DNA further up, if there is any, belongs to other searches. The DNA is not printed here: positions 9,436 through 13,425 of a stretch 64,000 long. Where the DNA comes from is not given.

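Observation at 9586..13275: Giant hook protein FlgE (1229 aa), about three times the usual gammaproteobacterial size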

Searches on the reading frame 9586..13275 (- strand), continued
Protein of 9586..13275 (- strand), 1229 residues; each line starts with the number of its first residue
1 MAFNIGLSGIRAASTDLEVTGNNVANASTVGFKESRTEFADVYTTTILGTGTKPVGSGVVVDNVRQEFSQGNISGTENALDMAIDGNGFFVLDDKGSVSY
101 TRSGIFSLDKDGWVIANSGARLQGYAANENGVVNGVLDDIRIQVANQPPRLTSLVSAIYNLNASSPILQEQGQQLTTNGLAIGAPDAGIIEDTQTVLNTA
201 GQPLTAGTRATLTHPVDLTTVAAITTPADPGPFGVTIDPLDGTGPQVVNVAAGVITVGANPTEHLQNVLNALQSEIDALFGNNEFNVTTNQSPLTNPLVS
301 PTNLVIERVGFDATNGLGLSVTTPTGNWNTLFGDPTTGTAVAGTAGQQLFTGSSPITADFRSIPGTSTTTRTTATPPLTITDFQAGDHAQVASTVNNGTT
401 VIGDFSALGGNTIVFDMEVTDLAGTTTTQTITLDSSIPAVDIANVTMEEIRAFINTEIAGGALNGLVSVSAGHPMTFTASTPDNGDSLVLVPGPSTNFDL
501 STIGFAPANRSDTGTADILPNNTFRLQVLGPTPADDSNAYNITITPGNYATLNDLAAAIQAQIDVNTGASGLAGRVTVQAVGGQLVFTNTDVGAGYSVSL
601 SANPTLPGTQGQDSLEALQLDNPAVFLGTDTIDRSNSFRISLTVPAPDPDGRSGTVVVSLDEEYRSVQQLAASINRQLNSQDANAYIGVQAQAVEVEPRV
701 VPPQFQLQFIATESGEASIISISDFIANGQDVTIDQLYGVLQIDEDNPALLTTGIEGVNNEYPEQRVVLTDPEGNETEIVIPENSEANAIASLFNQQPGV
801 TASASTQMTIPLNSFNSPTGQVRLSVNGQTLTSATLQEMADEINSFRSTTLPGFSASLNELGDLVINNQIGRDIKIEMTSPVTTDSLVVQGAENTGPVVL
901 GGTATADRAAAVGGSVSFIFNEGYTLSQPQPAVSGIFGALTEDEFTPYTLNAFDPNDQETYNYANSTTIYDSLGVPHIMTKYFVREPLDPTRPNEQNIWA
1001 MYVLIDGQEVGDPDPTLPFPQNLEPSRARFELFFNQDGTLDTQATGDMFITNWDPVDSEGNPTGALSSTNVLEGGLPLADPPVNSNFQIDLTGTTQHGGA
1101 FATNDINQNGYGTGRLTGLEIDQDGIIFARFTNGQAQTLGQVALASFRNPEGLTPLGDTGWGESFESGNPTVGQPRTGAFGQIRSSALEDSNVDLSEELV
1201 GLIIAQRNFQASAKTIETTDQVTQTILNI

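Call 14: search_solved_structures(query=window:9586-13275:-, max_evalue=0.01, show_alignments=1)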
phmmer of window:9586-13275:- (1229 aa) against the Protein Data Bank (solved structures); distinct sequences matched with E-value up to 0.01: 19.
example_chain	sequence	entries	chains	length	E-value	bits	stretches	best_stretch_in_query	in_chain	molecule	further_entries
9yee_Ce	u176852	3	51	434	2.4e-58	201.2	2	952-1229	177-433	Flagellar hook protein FlgE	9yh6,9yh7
8z5u_D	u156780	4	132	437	4.5e-57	197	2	952-1229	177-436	Flagellar hook protein FlgE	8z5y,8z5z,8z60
6jzt_A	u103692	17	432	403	1.3e-53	185.5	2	952-1229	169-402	Flagellar hook protein FlgE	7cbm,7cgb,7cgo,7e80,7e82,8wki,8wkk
3a69_A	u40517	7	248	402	2.6e-53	184.5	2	952-1229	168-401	Flagellar hook protein flgE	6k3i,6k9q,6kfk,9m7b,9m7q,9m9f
9wwj_L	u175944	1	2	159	2.6e-42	148.1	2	1109-1190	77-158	Flagellar hook protein FlgE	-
5jxl_A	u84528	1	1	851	5.8e-38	133.7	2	887-1228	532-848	flagellar hook protein FlgE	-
9yee_Ba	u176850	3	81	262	7.3e-31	110.2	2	5-123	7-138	Flagellar basal-body rod protein FlgG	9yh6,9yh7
8z5u_A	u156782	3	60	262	1.1e-28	103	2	1120-1223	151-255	Flagellar basal-body rod protein FlgG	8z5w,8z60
6jzr_A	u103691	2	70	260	2.6e-27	98.4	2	5-123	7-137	Flagellar basal-body rod protein FlgG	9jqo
5wrh_A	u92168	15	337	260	2.6e-27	98.4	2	5-123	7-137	Flagellar basal-body rod protein FlgG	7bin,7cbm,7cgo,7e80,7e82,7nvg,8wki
1wlg_A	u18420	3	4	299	2.9e-26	95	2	952-1196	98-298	Flagellar hook protein flgE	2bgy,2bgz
6ndx_B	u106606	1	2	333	2e-17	65.7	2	81-171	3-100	Flagellar hook protein FlgE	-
5az4_A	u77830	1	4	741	5.4e-16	61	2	962-1196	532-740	Flagellar hook subunit protein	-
5npy_A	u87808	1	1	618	3.2e-12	48.5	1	1106-1223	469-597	Flagellar basal body protein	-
6jf2_A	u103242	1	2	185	3.4e-12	48.4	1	48-123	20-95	Flagellar basal-body rod protein FlgG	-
9wx3_D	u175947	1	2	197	1.3e-09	39.8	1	945-1113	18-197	Flagellar hook protein FlgE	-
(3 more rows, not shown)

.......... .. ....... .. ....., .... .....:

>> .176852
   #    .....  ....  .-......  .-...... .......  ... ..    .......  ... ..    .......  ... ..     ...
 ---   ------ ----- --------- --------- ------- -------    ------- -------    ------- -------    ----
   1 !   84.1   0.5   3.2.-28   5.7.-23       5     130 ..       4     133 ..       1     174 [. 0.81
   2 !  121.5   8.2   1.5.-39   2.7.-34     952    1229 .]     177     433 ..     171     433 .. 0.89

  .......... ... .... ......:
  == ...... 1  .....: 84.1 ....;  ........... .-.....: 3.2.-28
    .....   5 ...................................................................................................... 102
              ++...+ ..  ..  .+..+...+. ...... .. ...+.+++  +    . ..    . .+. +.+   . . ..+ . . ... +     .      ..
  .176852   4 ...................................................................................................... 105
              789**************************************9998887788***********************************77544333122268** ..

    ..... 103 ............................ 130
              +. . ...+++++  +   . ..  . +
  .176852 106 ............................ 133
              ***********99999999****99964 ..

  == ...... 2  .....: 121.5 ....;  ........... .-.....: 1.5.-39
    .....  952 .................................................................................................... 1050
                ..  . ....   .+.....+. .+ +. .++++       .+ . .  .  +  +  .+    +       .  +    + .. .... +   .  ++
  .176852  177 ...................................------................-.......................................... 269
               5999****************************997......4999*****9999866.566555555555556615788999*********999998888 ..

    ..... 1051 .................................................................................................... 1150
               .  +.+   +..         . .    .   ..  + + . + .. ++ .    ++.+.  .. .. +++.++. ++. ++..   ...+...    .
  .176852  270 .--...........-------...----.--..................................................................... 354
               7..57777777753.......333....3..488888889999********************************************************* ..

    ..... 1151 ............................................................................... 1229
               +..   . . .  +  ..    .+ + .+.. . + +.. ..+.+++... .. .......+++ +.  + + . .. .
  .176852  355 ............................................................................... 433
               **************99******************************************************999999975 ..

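Call 35: predict_structure(alignment_id=A1)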
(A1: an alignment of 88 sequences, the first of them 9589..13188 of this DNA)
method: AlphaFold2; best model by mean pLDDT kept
length: 1200 residues; sequences in the alignment: 88
mean_pLDDT: 70.4   pTM: 0.35
mean pLDDT of the five models: 70.4, 69.4, 66.3, 66.1, 65.2
residues with pLDDT >= 90: 300; 70-90: 421; 50-70: 191; < 50: 288
segments of 3 or more residues with pLDDT < 50: 1-59, 96-139, 156-162, 322-335, 601-606, 726-731, 924-935, 1041-1053, 1064-1085, 1103-1170, 1172-1200
pLDDT, mean of each block of 10 residues (from residue 1): 28 27 29 29 27 40 55 54 57 50 35 29 27 36 78 48 71 80 93 90 93 89 90 93 92 89 85 92 87 90 90 83 36 53 88 92 93 88 93 92 91 91 94 94 93 91 93 92 91 93 86 93 92 87 89 88 77 89 91 75 49 54 69 68 83 70 74 73 73 74 74 79 57 74 89 83 89 90 86 85 88 89 89 90 85 85 73 76 84 87 64 81 50 54 73 64 55 81 76 77 69 78 74 59 43 59 46 31 45 56 41 41 44 38 30 34 40 46 37 40
secondary structure, 60 per line:
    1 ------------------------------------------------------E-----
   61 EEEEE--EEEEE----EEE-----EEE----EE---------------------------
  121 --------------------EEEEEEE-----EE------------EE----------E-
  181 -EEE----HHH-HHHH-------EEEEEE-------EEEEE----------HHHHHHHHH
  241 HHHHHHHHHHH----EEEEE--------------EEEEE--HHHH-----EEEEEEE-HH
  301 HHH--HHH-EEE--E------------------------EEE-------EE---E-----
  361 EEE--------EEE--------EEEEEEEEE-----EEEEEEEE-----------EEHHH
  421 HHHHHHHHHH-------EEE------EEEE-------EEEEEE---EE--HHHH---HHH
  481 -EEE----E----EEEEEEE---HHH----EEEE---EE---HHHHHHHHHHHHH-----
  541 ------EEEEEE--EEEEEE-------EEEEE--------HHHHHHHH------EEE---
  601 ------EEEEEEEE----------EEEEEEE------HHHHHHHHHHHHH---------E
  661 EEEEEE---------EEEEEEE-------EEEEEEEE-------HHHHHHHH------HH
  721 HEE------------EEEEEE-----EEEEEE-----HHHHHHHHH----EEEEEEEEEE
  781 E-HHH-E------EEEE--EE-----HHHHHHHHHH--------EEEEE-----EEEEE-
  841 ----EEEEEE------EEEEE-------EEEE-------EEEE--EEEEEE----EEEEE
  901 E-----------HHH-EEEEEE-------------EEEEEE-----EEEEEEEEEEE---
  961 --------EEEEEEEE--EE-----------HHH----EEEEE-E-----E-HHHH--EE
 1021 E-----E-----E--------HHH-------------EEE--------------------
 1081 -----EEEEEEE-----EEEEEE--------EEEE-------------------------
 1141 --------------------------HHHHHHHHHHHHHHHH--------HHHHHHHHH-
elements in order (helices of 4 or more, strands of 3 or more residues): E61-65 E68-72 E77-79 E85-87 E141-147 E182-184 H193-196 E204-209 E217-221 H232-251 E256-260 E275-279 H282-285 E291-297 H299-303 E310-312 E340-342 E361-363 E372-374 E383-391 E397-404 H418-430 E438-440 E447-450 E458-463 H471-474 E482-484 E494-500 E511-514 H523-535 E547-552 E555-560 E568-572 H581-588 E595-597 E607-614 E625-631 H638-650 E660-666 E676-682 E690-697 H705-712 E736-741 E747-752 H758-766 E771-781 E794-797 H807-816 E825-829 E835-839 E845-850 E857-861 E869-872 E880-883 E886-891 E896-901 E917-922 E936-941 E947-957 E969-976 E999-1003 H1013-1016 E1019-1021 E1058-1060 E1086-1092 E1098-1103 E1112-1115 H1167-1182 H1191-1199

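Call 38: fold_search(model_id=the predicted structure, library=pdb)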
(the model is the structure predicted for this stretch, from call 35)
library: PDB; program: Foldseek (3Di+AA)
matches with E <= 10: 394; with E <= 0.001: 8
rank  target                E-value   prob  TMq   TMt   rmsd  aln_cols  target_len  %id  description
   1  8erm_A                6.9e-08  1.00  0.12  0.64   3.6       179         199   24  Crystal structure of FliC D2/D3 domains from Pseudomonas aeruginosa PAO1 (released 2023-05-17)
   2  8erm_B                2.3e-07  1.00  0.12  0.63   3.6       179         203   24  Crystal structure of FliC D2/D3 domains from Pseudomonas aeruginosa PAO1 (released 2023-05-17)
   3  6iwy                  5.9e-07  1.00  0.08  0.21  30.7       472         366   11  Crystal structure of the flagellar cap protein FliD from Helicobacter pylori (released 2019-05-22)
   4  8sug_A                1.1e-06  1.00  0.13  0.29   4.2       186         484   24  Cryo-EM structure of the wild type P. aeruginosa flagellar filament (released 2023-06-14)
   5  9ygu_A7               2.9e-06  1.00  0.11  0.23   5.9       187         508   17  Flagella filament structure in H. pylori composed of flagellin FlaA (released 2026-02-25)
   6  9yh1_A1               2.2e-05  1.00  0.10  0.21   6.4       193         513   18  Structure of flagellin FlaB filament in H. pylori (released 2026-02-25)
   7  5h5v_B                4.1e-04  0.98  0.08  0.21  14.9       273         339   12  Crystal structure of the flagellar cap protein FliD D1-D2-D3 domains from Escherichia coli (released 2017-02-22)
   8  5h5v_D                9.4e-04  0.96  0.07  0.20  15.2       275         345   13  Crystal structure of the flagellar cap protein FliD D1-D2-D3 domains from Escherichia coli (released 2017-02-22)
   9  5h5v_F                1.0e-03  0.96  0.07  0.21  15.2       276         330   13  Crystal structure of the flagellar cap protein FliD D1-D2-D3 domains from Escherichia coli (released 2017-02-22)
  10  5h5v_A                1.2e-03  0.96  0.08  0.20  16.0       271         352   14  Crystal structure of the flagellar cap protein FliD D1-D2-D3 domains from Escherichia coli (released 2017-02-22)
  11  5h5v_C                1.2e-03  0.95  0.07  0.20  15.2       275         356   13  Crystal structure of the flagellar cap protein FliD D1-D2-D3 domains from Escherichia coli (released 2017-02-22)
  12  9wx3_A                1.4e-03  1.00  0.06  0.32  11.2       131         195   30  Structure of flagellar hook subunit FlgE D-II domain in Pseudomonas aeruginosa (released 2025-12-24)
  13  5h5v_E                1.4e-03  0.95  0.08  0.23  15.1       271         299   13  Crystal structure of the flagellar cap protein FliD D1-D2-D3 domains from Escherichia coli (released 2017-02-22)
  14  9wx3_D                2.1e-03  1.00  0.06  0.33   5.3        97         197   36  Structure of flagellar hook subunit FlgE D-II domain in Pseudomonas aeruginosa (released 2025-12-24)
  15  9gsx_W                2.3e-03  0.28  0.08  0.13  32.2       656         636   10  Campylobacter hook-filament junction-cap complex (released 2025-04-09)
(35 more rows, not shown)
